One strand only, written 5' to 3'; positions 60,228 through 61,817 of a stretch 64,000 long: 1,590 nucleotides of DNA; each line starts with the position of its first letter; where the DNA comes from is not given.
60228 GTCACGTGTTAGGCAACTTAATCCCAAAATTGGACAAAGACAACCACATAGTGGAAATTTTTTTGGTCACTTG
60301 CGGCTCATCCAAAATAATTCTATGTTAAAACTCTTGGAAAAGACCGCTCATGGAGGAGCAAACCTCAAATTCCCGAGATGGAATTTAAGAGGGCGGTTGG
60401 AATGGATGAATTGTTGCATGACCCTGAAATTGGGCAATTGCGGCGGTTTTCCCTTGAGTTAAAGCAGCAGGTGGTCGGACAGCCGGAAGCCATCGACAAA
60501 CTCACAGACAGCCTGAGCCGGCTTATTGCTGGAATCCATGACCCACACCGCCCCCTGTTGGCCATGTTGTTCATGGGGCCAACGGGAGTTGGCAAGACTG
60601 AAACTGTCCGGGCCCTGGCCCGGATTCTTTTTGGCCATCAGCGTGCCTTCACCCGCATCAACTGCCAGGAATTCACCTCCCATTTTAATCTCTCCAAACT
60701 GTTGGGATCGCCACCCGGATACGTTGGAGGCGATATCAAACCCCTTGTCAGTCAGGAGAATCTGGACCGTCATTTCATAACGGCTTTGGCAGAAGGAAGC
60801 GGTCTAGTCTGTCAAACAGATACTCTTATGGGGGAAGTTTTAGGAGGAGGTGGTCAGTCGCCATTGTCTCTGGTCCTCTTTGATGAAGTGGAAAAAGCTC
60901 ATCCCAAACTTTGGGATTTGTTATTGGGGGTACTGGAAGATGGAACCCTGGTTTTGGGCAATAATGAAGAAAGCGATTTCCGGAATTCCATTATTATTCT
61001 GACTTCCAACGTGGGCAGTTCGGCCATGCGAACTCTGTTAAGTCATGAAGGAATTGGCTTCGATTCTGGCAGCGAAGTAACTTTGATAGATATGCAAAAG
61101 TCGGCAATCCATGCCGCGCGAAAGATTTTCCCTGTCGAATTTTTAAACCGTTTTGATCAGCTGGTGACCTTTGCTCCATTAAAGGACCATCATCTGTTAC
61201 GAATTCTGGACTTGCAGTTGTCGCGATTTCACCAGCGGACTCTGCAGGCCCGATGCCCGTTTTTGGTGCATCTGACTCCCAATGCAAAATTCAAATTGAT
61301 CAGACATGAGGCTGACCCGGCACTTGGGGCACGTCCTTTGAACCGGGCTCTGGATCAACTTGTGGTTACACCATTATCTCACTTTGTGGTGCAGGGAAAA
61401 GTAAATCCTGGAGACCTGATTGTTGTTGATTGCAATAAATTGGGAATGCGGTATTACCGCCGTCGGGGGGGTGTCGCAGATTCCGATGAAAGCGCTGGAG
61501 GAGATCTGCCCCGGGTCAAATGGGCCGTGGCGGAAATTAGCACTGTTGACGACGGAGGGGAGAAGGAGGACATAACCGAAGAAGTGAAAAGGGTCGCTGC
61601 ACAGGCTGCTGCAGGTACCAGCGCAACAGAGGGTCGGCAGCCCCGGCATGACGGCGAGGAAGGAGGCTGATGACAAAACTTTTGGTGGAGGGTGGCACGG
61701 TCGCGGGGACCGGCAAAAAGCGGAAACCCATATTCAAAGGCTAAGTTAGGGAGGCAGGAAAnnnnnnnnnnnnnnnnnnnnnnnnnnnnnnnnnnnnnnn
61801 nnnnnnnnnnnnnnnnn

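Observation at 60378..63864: Clp/Hsp100 D2-only AAA+ ATPase paired with a 700-aa protease-like unknown: candidate two-gene system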

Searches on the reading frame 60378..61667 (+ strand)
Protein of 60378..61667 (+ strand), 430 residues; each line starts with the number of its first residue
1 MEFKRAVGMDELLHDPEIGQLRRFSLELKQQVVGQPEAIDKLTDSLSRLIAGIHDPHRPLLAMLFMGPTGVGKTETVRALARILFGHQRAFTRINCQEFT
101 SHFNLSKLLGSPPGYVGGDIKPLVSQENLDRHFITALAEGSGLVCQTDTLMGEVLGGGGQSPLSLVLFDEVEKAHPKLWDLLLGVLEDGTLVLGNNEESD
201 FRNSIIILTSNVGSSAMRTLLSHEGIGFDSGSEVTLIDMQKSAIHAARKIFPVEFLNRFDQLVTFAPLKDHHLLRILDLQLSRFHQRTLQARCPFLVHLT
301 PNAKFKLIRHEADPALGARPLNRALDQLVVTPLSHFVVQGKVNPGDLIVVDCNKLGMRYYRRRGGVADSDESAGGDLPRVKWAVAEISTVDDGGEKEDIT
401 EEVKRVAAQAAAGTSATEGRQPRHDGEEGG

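Call 3: search_protein_families(library=pfam, proteins=[window:60378-61667:+], max_evalue=1)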
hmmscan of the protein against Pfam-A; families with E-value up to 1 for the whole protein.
window:60378-61667:+ (430 aa): 15 families
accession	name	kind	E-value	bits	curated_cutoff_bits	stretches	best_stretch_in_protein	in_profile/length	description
PF07724.20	AAA_2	-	6.3e-33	114.6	27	2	160-261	73-165/166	AAA domain (Cdc48 subfamily)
PF10431.15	ClpB_D2-small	-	7e-13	48.9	21.9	1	268-350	1-81/81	C-terminal, D2-small domain, of ClpB protein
PF07728.20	AAA_5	-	2.2e-07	31.4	22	2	63-102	2-39/139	AAA domain (dynein-related subfamily)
PF00004.35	AAA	-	3.1e-06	28.1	21.2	1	63-178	1-73/131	ATPase family associated with various cellular activities (AAA)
PF13191.12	AAA_16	-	4.3e-06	27.8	32.6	1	57-106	22-79/167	AAA ATPase domain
PF00158.32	Sigma54_activat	-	1.8e-05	25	20.2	1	54-114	16-76/168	Sigma-54 interaction domain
PF12774.13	AAA_6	-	0.0029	17.1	25.2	1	65-105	37-74/327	Hydrolytic ATP binding site of dynein motor region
PF13401.12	AAA_22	-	0.0062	17.3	27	1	63-113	8-34/130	AAA domain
PF12775.13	AAA_7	-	0.0078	16.2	25.8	1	62-110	35-83/181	P-loop containing dynein motor region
PF07726.17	AAA_3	-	0.027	14.8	27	0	64-95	3-31/131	ATPase family associated with various cellular activities (AAA)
PF00437.27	T2SSE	-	0.061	12.4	24.9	1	58-91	140-173/370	Type II/IV secretion system protein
PF04851.21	ResIII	-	0.12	12.7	22.5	1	35-88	8-51/164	Type III restriction enzyme, res subunit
PF13177.12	DNA_pol3_delta2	-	0.13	12.7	27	1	60-96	19-54/161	DNA polymerase III, delta subunit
PF13555.12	AAA_29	-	0.17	12.1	27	1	62-89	24-51/61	P-loop containing region of AAA domain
PF00448.28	SRP54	-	0.25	11.4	22.7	1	63-85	4-26/196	SRP54-type protein, GTPase domain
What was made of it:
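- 61179..61427 (+): D2-small domain (residues 268-350), including sensor-2 GAR317-319. Pfam PF10431, E = 7e-13 (call 3).
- On Clp/Hsp100 AAA+ (D2 module): Pfam AAA_2 at 6e-33 and ClpB_D2-small at 7e-13 (call 3).
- On DUF1874 / STIV B116 / AcrIII-1 (C-terminal region): 17 bits against a 26-bit cut-off (call 3).
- Checked: Gene 1 is AAA_2 plus ClpB_D2-small only (call 3).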

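Call 4: search_protein_families(library=padloc, proteins=[window:60378-61667:+], max_evalue=1)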
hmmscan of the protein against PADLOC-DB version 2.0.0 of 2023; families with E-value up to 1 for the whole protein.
window:60378-61667:+ (430 aa): 8 families
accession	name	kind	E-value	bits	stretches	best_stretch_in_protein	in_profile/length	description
PDLC04606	PDC-M37B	-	1.2e-27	95.1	2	20-119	134-232/390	-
PDLC04605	PDC-M37B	-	2.5e-21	74.3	2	21-119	265-362/518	-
PDLC03838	DolB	-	6.8e-18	63.1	2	20-87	129-193/375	-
PDLC01994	RtcR_PspF1--CARF_AAA_HTH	-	0.0018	15.4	1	62-111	183-230/468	-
PDLC01993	RtcR--CARF_AAA_HTH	-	0.011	12.1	1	28-118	178-265/523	-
PDLC04140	mad8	-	0.014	13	1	64-88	31-57/314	mads_8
PDLC00097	GajA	-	0.019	11.5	1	65-100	29-63/640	AAA ATPase domain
PDLC01995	RtcR_PspF2--CARF_AAA_HTH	-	0.032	11.4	1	41-112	171-242/481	-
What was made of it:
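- Closest known: IetAS, Dodola. Same: A two-gene ATPase-plus-partner layout; DolB and PDC-M37B are Clp-like ATPases (call 4).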

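Call 5: search_protein_families(library=ncbifam, proteins=[window:60378-61667:+], max_evalue=1)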
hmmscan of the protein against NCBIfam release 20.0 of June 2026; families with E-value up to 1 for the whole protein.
window:60378-61667:+ (430 aa): 43 families (the best 25 are shown)
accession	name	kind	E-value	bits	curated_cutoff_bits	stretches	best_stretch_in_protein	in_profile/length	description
TIGR03346.1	chaperone_ClpB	equivalog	1e-70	239.1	1232.1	2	161-354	666-847/853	ATP-dependent chaperone ClpB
NF008118.0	PRK10865.1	equivalog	8.5e-62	209.2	1417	2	160-353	668-849/857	ATP-dependent chaperone ClpB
TIGR02639.1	ClpA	equivalog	7e-56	189.8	993.15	2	160-351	554-733/734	ATP-dependent Clp protease ATP-binding subunit ClpA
TIGR03345.1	VI_ClpV1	equivalog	3.5e-52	177.8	884.95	2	12-117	549-653/852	type VI secretion system ATPase TssH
NF033607.0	disagg_AAA_ClpG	exception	7.3e-45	153.2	1900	2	18-119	580-681/932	AAA family protein disaggregase ClpG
NF033606.1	heat_AAA_ClpK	exception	3.4e-42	144.3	1900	2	160-354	713-900/949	heat shock survival AAA family ATPase ClpK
NF008263.0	PRK11034.1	equivalog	8.4e-41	139.7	1350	2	161-354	556-737/758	ATP-dependent Clp protease ATP-binding subunit ClpA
NF009067.0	PRK12402.1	equivalog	4.7e-06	25.8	317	1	27-99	12-77/340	replication factor C small subunit 2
NF001679.0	PRK00440.1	equivalog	0.00021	20.5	303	1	58-88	37-67/322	replication factor C small subunit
NF005173.0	PRK06647.1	equivalog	0.0015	17.4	623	1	62-98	40-75/568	DNA polymerase III subunits gamma and tau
NF047784.1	MadB_ATPase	equivalog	0.002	17.4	475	1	63-98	36-68/298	MadB family AAA-type ATPase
TIGR03499.1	FlhF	equivalog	0.0028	17.7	174.15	1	38-84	173-222/286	flagellar biosynthesis GTPase FlhF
TIGR02928.1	TIGR02928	subfamily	0.0033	16.3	181.3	1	31-104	16-90/366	orc1/cdc6 family replication initiation protein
NF003229.0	PRK04195.1-5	equivalog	0.0036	16.1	280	1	31-82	18-66/413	replication factor C large subunit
TIGR00678.1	holB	equivalog_domain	0.0038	16.8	180.6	1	62-90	16-44/188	DNA polymerase III subunit delta'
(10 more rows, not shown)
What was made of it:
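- The PADLOC hits are weaker than the ClpB match (239 bits, call 5) and reflect the shared AAA fold.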

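Call 8: search_protein_families(library=phrogs, proteins=[window:60378-61667:+], max_evalue=1)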
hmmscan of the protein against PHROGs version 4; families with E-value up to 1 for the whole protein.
window:60378-61667:+ (430 aa): 8 families
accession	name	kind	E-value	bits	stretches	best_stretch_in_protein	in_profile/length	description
phrog_4871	-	other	2.2e-79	268.8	2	160-354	566-749/764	ATP-dependent protease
phrog_168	-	DNA, RNA and nucleotide metabolism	0.00038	21.2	1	63-250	45-176/314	clamp loader of DNA polymerase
phrog_4339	-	unknown function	0.0026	18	1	63-84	54-75/552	-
phrog_5846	-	DNA, RNA and nucleotide metabolism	0.0034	17.7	1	31-82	17-60/380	clamp loader of DNA polymerase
phrog_3757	-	unknown function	0.0044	17.5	1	61-84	127-150/367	-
phrog_7998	-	unknown function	0.011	15.9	1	28-110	15-93/339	-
phrog_11838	-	DNA, RNA and nucleotide metabolism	0.18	11.9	1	53-82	35-62/420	clamp loader of DNA polymerase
phrog_3277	-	DNA, RNA and nucleotide metabolism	0.28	12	0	62-96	12-47/168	DnaC-like helicase loader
